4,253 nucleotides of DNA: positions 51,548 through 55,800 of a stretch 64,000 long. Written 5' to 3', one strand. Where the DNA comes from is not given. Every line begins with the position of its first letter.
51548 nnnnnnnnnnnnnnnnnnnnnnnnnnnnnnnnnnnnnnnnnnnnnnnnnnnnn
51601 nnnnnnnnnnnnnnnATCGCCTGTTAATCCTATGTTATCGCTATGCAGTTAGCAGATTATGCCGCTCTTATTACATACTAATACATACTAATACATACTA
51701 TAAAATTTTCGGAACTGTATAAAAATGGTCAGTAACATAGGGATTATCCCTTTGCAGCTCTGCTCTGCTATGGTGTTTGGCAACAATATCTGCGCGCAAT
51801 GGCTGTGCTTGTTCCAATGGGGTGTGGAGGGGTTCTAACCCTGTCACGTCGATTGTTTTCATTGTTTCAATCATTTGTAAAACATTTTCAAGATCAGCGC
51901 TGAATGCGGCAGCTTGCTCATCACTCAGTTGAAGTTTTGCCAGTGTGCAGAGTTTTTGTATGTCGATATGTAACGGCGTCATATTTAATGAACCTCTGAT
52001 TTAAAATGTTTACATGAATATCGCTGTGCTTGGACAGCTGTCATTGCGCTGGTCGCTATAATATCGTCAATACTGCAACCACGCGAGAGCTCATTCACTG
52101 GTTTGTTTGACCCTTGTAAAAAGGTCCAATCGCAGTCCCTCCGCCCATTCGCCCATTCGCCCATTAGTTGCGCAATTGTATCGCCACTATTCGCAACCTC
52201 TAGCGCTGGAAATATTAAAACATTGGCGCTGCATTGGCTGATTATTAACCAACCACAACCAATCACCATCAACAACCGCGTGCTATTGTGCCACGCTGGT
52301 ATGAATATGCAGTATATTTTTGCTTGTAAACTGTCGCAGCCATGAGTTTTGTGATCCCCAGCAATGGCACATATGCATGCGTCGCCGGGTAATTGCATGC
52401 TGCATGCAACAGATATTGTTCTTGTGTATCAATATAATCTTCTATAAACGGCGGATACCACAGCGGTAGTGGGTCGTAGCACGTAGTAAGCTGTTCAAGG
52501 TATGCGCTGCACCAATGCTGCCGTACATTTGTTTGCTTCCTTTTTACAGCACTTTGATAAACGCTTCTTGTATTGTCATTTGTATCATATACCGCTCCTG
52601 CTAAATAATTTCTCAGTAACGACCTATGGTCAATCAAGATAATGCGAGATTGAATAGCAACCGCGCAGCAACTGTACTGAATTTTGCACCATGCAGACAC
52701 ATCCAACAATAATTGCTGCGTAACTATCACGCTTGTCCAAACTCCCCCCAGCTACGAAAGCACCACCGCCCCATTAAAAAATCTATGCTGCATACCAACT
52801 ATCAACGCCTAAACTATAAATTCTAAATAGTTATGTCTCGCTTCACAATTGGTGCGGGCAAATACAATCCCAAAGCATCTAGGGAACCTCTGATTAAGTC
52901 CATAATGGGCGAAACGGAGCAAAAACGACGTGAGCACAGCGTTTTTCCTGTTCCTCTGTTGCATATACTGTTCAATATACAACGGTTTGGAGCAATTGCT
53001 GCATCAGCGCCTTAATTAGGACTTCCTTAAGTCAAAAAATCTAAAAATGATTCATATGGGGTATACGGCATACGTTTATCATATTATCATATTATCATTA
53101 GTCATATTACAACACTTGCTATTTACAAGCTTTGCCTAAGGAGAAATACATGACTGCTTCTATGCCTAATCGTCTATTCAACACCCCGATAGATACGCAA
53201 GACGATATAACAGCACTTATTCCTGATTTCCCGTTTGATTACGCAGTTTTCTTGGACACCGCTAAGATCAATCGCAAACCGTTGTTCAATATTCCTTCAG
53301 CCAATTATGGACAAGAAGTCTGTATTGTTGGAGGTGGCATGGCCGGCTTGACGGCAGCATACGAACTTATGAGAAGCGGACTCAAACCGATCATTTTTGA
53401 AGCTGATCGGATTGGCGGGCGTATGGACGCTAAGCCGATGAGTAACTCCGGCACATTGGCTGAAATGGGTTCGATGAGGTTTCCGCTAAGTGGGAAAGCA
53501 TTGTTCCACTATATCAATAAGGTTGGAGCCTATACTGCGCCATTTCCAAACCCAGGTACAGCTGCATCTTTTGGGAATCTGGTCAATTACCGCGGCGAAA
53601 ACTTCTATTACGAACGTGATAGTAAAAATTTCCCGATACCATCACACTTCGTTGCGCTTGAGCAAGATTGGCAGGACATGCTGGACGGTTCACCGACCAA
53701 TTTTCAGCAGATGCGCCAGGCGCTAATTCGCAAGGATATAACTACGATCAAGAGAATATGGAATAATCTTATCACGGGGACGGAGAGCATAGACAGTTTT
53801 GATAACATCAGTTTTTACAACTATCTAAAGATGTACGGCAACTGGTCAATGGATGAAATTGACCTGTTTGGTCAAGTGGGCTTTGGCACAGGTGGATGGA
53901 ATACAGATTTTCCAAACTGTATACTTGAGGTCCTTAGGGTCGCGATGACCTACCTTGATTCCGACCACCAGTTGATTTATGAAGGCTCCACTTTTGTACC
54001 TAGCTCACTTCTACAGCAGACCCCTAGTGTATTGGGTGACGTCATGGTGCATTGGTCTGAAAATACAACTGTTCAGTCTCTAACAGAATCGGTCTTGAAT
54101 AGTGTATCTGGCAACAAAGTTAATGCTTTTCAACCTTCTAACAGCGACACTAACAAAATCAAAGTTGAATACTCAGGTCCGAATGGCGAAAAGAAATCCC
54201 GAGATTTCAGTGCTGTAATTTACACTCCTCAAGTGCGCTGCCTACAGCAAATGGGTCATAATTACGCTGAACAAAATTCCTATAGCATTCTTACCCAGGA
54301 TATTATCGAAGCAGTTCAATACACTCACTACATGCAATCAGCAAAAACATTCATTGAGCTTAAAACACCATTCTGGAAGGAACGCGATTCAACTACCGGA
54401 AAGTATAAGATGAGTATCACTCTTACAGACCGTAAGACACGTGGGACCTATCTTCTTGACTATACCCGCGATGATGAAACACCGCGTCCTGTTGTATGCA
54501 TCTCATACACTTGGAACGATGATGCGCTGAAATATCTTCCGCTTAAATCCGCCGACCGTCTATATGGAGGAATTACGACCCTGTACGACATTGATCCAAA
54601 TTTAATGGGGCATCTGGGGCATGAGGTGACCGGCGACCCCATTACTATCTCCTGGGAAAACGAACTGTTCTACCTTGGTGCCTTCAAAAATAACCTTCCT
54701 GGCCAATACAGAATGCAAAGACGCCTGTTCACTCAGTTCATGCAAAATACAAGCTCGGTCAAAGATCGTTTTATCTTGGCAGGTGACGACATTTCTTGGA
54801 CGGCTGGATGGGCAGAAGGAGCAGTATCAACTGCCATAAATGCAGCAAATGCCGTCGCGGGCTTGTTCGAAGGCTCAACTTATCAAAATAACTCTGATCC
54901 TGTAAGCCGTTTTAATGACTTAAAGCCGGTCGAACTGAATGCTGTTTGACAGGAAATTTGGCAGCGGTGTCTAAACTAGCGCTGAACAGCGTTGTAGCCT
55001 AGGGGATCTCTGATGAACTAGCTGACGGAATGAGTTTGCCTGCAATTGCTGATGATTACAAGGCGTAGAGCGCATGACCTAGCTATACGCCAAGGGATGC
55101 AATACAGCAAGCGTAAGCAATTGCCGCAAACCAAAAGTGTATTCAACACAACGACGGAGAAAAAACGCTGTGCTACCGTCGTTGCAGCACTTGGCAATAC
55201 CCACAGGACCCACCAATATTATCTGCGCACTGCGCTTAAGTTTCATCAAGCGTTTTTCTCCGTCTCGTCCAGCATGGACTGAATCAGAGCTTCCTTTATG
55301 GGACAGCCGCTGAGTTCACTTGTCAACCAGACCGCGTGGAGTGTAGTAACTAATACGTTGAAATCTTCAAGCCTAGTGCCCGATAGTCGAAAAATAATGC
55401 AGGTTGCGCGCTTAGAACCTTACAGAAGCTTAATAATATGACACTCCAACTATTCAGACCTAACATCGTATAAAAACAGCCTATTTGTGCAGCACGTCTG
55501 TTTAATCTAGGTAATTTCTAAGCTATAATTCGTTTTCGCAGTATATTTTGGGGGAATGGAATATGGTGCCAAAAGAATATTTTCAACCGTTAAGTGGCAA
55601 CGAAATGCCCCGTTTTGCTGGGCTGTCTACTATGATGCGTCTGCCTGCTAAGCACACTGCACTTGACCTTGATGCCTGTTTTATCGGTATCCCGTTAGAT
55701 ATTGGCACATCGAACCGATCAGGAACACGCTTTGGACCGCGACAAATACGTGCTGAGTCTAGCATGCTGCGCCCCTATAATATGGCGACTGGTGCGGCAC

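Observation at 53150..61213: Candidate oxidative catabolic cluster for a guanidino amino acid (arginine 2-monooxygenase-type route) with a PotFGHI-like ABC importer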

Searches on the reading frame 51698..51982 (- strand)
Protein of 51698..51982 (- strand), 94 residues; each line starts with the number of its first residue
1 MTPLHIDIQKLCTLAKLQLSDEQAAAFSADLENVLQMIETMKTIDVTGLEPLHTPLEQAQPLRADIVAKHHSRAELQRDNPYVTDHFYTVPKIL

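Call 27: search_protein_families(library=pfam, proteins=[window:51698-51982:-], max_evalue=0.001)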
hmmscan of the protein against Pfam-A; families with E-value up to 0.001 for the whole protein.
window:51698-51982:- (94 aa): 1 family
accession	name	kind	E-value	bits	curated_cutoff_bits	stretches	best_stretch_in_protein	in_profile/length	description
PF02686.20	GatC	-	1.2e-12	48.3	23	1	19-90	1-66/66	Glu-tRNAGln amidotransferase C subunit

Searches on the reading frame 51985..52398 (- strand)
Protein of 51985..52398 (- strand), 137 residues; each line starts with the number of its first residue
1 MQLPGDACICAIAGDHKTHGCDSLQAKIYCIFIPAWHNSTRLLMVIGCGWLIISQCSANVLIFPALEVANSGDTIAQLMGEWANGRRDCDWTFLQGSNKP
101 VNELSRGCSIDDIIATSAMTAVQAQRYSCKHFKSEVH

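Call 27: search_protein_families(library=pfam, proteins=[window:51985-52398:-], max_evalue=0.001)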
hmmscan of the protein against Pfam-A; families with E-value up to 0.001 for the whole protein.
window:51985-52398:- (137 aa): 1 family
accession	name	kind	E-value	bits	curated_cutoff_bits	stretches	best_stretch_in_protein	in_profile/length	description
PF01515.24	PTA_PTB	-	5.9e-13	49.3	24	1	57-121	260-319/319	Phosphate acetyl/butaryl transferase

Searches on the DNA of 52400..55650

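Call 82: search_rna_families(source=window, start=52400, end=55650, threshold=evalue, max_evalue=1)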
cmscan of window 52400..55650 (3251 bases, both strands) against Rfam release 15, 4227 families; matches with E-value up to 1: 1.
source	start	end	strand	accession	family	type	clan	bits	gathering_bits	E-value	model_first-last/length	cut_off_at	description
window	52780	52853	-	RF01885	HSR-omega_1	Gene; lncRNA;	-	25.1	80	0.49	1-78/78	no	Heat shock gene hsromega conserved region 1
